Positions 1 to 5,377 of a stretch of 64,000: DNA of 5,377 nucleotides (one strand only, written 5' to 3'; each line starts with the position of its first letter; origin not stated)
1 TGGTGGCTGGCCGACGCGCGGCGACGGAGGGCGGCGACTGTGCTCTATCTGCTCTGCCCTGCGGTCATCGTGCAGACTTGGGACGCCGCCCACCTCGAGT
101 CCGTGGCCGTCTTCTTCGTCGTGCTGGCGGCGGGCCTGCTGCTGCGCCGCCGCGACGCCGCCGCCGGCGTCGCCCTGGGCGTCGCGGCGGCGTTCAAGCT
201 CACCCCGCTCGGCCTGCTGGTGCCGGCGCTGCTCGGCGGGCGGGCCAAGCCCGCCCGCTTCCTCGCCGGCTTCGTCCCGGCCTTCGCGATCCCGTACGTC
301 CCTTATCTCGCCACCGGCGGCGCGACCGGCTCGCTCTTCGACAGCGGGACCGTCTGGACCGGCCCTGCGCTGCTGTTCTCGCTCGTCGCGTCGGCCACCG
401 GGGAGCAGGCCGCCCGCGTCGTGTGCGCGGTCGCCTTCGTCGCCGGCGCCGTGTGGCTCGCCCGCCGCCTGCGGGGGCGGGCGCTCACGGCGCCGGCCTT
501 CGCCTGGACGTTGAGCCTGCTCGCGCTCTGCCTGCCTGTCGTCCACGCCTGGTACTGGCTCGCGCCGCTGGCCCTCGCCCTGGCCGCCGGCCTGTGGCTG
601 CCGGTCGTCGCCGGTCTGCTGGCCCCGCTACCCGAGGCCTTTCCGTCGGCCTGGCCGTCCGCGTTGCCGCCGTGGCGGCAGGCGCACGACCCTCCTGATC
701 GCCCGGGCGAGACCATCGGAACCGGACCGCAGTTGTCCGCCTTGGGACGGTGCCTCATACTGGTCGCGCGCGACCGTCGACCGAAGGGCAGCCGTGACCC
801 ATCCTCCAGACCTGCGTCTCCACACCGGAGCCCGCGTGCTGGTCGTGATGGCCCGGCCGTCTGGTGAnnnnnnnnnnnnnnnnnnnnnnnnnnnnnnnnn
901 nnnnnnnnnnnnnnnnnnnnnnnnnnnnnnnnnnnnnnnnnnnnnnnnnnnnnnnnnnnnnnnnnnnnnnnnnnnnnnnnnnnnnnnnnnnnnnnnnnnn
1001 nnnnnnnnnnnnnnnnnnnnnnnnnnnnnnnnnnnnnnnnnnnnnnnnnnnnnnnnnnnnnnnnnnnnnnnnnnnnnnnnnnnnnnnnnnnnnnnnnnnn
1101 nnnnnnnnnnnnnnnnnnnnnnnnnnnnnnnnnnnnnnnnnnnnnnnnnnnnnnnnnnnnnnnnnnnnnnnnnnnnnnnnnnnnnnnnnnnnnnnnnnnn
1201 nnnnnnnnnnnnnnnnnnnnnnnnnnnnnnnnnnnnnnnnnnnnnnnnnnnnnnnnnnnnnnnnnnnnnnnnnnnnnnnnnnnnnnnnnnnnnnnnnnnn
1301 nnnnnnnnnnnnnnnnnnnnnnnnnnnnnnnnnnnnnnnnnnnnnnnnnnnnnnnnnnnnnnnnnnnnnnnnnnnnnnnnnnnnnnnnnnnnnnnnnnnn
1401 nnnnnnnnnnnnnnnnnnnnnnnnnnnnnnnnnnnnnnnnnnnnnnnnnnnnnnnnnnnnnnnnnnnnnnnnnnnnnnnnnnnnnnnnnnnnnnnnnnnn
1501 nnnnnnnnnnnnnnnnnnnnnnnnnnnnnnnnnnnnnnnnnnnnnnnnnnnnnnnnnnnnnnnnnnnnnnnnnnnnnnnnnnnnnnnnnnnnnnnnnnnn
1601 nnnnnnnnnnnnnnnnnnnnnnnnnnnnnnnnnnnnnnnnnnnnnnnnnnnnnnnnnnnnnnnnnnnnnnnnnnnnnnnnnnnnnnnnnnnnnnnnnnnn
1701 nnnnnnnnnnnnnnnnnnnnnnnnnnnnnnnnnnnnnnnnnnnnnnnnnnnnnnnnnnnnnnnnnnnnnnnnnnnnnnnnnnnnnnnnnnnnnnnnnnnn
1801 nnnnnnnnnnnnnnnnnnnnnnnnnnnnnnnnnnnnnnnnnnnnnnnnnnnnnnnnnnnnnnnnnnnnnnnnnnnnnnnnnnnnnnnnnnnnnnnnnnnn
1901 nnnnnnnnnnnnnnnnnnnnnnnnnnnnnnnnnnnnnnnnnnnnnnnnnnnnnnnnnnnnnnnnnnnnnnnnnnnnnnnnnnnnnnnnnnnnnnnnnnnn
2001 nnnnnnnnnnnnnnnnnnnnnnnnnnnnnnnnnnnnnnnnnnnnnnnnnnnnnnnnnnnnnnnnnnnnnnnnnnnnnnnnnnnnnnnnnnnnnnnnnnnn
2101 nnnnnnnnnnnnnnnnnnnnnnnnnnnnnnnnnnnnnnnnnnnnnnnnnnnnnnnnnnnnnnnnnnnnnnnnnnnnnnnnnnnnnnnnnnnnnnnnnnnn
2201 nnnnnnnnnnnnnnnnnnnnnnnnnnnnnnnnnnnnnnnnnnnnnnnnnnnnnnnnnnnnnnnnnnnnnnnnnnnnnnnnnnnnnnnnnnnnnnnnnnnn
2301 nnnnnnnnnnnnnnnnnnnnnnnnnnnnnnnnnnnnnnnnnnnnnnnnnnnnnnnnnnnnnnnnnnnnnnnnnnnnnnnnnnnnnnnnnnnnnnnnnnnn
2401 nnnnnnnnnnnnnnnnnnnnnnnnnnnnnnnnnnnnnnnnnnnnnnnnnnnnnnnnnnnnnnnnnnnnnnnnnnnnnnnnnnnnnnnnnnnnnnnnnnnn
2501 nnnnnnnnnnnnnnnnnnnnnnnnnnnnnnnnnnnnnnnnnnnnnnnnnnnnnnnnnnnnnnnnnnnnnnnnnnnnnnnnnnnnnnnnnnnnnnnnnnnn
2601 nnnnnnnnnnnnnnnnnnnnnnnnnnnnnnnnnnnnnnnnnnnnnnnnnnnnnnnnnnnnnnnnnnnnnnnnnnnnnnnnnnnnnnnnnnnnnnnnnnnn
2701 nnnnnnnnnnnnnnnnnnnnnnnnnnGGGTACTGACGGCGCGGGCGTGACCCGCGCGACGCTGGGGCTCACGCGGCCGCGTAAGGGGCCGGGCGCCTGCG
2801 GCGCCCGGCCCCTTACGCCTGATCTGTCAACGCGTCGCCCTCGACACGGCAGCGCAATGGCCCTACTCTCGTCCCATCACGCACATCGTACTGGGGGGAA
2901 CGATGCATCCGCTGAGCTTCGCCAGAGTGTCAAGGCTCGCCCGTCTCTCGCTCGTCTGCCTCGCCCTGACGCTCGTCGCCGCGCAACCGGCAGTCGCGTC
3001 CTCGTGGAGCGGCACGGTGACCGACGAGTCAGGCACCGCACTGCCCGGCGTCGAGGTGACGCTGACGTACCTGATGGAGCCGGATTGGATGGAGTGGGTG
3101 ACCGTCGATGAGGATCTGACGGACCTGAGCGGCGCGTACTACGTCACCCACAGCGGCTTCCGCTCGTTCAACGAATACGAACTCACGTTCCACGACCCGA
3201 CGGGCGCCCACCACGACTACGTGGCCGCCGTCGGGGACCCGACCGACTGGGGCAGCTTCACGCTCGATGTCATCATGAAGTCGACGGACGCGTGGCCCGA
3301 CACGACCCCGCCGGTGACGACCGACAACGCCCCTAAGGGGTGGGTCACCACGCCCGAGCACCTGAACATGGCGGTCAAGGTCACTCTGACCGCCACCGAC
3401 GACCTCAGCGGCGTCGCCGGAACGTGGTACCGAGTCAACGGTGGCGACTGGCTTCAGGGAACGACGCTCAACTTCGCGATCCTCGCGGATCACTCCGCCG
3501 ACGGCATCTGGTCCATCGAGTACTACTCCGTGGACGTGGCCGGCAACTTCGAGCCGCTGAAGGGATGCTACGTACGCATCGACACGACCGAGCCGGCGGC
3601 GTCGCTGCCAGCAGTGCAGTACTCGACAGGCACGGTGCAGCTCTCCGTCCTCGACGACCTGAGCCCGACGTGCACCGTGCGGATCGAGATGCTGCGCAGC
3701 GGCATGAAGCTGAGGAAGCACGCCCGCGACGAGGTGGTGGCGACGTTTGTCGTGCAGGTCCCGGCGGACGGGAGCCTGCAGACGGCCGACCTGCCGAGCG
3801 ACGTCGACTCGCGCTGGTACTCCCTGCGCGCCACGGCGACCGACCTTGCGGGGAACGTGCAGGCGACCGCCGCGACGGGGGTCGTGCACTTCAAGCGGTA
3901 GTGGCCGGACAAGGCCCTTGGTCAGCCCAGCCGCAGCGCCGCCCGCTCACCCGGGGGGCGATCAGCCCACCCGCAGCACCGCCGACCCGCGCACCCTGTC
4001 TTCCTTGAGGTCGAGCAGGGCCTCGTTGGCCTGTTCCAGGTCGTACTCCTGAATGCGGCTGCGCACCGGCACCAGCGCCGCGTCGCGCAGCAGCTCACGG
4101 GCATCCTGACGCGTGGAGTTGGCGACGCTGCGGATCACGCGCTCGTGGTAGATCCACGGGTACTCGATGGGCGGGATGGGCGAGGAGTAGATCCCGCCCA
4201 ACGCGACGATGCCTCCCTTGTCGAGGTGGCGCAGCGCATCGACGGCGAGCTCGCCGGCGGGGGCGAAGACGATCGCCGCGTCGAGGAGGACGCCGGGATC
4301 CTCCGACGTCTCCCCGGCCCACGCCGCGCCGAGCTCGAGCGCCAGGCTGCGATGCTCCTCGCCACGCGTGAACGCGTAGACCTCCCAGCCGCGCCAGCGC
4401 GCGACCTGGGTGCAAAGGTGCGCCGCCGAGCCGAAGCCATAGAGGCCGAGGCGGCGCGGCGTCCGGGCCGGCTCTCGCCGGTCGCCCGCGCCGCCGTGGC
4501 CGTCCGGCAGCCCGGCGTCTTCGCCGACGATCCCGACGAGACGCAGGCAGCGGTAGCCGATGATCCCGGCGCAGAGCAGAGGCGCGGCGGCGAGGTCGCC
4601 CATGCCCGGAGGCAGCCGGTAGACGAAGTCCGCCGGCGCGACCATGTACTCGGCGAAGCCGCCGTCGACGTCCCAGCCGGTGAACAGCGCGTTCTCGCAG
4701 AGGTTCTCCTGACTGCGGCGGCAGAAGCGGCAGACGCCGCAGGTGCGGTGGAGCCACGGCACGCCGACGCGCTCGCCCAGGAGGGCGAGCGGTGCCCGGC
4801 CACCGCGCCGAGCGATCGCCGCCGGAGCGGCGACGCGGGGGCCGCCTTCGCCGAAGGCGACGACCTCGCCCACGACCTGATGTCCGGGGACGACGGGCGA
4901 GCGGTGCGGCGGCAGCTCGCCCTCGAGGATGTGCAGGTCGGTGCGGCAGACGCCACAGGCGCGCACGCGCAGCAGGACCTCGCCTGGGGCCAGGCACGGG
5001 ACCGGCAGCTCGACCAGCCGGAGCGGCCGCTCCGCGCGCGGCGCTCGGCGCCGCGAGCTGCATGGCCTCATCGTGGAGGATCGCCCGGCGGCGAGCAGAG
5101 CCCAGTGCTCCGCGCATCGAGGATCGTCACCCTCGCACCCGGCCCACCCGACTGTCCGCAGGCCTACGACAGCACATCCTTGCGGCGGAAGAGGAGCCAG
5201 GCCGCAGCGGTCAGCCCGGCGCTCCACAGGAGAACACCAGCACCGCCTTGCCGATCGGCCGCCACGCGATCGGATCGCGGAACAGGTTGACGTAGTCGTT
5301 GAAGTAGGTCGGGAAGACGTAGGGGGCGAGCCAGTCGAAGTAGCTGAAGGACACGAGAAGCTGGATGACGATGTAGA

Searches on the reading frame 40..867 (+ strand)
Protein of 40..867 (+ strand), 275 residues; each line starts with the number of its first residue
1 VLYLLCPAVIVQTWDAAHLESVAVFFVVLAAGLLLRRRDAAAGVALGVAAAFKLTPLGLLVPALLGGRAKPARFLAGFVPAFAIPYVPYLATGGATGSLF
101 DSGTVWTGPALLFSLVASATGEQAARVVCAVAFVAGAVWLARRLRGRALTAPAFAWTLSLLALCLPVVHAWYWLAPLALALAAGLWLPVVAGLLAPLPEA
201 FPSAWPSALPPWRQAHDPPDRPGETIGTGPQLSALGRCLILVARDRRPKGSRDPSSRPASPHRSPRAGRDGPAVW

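Call 29: search_protein_families(library=pfam, proteins=[window:40-867:+], max_evalue=0.0001)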
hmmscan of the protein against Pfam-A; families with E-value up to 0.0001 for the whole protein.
window:40-867:+ (275 aa): 1 family
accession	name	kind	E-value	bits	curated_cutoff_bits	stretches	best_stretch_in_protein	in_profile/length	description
PF09594.16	GT87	-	1.3e-05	25.5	25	1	13-164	70-235/237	Glycosyltransferase family 87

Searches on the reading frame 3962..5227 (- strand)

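Call 29: search_protein_families(library=pfam, proteins=[window:3962-5227:-], max_evalue=0.0001)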
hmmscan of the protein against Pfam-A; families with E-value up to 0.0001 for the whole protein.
window:3962-5227:- (421 aa): 2 families
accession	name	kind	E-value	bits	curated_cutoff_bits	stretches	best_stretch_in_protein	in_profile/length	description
PF08240.17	ADH_N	-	9.4e-26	90.5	23.5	1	81-206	2-103/104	Alcohol dehydrogenase GroES-like domain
PF00107.32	ADH_zinc_N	-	7.6e-07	29.6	31.8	1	270-381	4-125/129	Zinc-binding dehydrogenase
